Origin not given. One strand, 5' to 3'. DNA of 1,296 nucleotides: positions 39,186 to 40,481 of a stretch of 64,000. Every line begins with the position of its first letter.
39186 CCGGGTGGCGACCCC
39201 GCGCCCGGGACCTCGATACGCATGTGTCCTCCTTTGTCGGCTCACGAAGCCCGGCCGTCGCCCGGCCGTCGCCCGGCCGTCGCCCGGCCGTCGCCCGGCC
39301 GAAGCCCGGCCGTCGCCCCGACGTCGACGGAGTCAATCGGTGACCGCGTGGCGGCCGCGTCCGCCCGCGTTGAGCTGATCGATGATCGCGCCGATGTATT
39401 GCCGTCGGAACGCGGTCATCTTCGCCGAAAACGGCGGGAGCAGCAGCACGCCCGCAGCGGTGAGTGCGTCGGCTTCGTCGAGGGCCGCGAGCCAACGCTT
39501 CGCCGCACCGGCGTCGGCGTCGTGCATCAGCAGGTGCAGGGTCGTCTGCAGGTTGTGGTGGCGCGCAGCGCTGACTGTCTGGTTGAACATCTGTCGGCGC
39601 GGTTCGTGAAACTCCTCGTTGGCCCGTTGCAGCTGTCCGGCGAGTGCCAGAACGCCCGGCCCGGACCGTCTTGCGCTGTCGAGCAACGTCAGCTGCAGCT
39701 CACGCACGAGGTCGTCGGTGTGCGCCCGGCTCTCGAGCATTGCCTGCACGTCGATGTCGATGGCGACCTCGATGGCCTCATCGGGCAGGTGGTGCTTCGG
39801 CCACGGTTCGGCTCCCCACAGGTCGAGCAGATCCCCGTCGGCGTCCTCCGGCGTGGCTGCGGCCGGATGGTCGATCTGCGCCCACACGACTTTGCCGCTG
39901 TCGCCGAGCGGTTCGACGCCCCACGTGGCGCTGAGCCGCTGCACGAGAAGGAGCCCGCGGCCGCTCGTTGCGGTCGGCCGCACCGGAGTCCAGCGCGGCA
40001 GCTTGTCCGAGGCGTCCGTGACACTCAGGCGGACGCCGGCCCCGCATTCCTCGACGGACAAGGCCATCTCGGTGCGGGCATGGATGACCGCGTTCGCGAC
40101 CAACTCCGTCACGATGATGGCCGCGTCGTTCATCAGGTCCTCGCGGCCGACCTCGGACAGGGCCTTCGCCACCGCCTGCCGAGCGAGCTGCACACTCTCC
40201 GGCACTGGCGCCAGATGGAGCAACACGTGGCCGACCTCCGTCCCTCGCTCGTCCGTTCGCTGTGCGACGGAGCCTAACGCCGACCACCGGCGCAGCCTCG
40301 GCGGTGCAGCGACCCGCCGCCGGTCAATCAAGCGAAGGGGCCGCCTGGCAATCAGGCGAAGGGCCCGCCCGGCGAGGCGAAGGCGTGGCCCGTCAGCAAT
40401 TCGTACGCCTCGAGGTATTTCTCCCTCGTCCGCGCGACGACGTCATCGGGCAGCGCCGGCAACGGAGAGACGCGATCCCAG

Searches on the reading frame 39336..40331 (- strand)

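Call 8: search_protein_families(library=pfam, proteins=[window:39336-40331:-], max_evalue=0.001)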
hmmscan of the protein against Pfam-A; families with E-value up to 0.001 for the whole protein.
window:39336-40331:- (332 aa): 1 family
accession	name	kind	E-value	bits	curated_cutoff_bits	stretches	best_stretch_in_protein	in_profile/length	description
PF13581.12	HATPase_c_2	-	3.8e-09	37.1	27.4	1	43-152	4-126/127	Histidine kinase-like ATPase domain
